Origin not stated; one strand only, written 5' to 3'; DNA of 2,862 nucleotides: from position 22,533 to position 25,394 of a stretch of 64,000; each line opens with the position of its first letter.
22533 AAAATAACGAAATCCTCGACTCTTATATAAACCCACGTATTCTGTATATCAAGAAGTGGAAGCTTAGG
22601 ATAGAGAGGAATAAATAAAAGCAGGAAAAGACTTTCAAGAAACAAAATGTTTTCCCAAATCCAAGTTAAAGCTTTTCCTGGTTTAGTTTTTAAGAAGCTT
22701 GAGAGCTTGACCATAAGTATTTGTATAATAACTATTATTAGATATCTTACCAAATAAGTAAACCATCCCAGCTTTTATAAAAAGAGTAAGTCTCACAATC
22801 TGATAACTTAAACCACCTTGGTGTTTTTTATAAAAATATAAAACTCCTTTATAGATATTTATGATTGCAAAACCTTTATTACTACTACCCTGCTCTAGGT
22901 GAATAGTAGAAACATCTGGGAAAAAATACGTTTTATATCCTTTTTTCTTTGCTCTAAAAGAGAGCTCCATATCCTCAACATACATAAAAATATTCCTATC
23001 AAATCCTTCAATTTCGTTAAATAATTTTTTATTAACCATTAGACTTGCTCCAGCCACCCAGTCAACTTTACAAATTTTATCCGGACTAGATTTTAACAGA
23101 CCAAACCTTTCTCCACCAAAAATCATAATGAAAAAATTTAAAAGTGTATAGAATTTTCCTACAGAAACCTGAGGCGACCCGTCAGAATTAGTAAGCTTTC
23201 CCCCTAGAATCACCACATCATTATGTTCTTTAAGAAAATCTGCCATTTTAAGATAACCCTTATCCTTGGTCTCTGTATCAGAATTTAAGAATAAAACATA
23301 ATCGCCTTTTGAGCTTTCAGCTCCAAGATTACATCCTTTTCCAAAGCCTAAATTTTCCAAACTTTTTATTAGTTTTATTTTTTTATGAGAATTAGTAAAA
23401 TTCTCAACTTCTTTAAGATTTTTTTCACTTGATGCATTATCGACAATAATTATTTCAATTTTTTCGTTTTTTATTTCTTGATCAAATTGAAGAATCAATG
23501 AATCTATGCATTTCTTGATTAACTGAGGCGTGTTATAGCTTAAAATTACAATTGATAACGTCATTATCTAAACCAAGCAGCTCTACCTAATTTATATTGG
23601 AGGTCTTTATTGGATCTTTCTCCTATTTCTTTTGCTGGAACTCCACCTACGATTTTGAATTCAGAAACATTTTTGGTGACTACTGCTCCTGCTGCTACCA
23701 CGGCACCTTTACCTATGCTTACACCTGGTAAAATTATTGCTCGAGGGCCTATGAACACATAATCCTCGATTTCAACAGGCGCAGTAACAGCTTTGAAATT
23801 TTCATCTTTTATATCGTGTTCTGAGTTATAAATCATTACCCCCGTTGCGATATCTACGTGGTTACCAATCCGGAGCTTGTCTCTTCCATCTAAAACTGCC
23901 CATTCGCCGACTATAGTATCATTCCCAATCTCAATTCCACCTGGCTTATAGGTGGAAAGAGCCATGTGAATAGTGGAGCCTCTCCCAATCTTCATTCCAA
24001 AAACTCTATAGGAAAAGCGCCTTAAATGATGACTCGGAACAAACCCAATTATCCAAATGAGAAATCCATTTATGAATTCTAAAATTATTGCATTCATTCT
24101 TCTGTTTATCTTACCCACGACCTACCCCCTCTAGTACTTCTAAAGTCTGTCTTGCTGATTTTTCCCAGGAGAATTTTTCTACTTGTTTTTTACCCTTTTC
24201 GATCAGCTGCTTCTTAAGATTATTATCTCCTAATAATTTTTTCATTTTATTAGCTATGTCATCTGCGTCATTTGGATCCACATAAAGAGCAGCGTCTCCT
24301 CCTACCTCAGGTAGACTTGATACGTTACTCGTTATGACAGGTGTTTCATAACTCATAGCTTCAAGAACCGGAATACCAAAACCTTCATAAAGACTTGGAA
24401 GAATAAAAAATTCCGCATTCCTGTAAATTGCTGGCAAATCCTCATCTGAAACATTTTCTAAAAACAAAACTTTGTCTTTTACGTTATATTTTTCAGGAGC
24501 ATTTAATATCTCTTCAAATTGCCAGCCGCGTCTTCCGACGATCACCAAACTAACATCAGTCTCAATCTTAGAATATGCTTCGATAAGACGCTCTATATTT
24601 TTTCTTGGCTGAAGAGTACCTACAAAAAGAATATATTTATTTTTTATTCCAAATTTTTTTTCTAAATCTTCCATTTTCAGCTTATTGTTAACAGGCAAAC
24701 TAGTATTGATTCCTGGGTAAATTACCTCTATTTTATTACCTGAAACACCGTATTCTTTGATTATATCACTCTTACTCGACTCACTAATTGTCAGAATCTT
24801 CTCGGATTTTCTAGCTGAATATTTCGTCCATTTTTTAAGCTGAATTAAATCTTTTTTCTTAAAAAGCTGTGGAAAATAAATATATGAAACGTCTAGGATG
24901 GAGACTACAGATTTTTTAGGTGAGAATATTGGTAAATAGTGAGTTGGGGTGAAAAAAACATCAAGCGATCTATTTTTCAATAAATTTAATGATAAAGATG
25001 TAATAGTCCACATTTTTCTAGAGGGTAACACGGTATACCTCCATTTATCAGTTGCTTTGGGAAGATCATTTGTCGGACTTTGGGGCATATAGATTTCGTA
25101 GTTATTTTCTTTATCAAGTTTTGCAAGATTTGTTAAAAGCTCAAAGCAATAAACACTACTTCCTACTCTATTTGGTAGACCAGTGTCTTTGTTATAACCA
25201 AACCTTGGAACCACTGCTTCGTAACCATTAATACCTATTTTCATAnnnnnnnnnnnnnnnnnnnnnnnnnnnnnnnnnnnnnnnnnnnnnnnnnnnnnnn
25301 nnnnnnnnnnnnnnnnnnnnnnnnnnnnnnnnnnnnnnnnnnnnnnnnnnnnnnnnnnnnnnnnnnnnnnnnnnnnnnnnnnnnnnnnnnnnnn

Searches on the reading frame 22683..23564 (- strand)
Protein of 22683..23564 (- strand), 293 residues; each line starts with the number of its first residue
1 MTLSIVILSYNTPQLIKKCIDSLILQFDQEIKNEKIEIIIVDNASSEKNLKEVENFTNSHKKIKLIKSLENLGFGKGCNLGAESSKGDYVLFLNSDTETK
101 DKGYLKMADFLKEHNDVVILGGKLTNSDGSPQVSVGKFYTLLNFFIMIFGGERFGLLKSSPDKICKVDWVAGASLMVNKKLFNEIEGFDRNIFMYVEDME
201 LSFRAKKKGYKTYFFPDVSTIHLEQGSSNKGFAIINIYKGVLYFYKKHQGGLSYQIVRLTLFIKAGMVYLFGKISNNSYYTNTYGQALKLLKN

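Call 23: search_protein_families(library=pfam, proteins=[window:22683-23564:-], max_evalue=0.01)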
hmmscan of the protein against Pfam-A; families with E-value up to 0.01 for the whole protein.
window:22683-23564:- (293 aa): 5 families
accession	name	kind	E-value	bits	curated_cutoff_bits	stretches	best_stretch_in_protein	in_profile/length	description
PF00535.33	Glycos_transf_2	-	7.8e-25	88.2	23.3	1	4-136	1-128/168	Glycosyl transferase family 2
PF10111.15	Glyco_tranf_2_2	-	3.6e-10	40.2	27.3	1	23-101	18-96/276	Glycosyltransferase like family 2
PF13641.12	Glyco_tranf_2_3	-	3.1e-09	37.6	27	1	3-229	3-217/230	Glycosyltransferase like family 2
PF13632.12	Glyco_trans_2_3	-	8.6e-07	29.4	27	1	89-222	1-122/198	Glycosyl transferase family group 2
PF04666.19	MGAT4_cons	-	0.0051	16.2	51.5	1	4-116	73-182/280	MGAT4 conserved region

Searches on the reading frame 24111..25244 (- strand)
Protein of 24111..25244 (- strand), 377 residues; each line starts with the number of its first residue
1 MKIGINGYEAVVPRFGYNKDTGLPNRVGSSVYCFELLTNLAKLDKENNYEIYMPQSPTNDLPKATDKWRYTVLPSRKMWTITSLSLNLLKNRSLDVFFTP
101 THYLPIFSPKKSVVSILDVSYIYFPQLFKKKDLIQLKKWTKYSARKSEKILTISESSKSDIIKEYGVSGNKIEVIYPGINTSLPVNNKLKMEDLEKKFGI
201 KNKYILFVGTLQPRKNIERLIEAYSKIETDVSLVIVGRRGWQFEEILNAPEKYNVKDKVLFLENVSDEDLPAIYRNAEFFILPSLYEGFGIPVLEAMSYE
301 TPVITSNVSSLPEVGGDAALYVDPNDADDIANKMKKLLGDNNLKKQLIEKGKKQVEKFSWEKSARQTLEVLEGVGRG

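Call 23: search_protein_families(library=pfam, proteins=[window:24111-25244:-], max_evalue=0.01)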
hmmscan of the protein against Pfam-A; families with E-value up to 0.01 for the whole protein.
window:24111-25244:- (377 aa): 6 families
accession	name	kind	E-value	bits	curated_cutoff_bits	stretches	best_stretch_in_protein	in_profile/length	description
PF00534.26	Glycos_transf_1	-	1.6e-42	145.4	26.4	1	195-354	6-172/172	Glycosyl transferases group 1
PF13692.12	Glyco_trans_1_4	-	5.1e-32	111.5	27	1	203-340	2-142/142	Glycosyl transferases group 1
PF13439.12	Glyco_transf_4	-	1.2e-09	38.9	28.5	1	28-182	3-169/170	Glycosyltransferase Family 4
PF20706.3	GT4-conflict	-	9.8e-09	35.1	26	1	199-366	194-384/385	Family 4 Glycosyltransferase in conflict systems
PF13524.12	Glyco_trans_1_2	-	4e-08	33.8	25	1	218-368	3-143/144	Glycosyl transferase-like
PF00982.27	Glyco_transf_20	-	0.003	16.8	32.5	0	259-362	353-462/473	Glycosyltransferase family 20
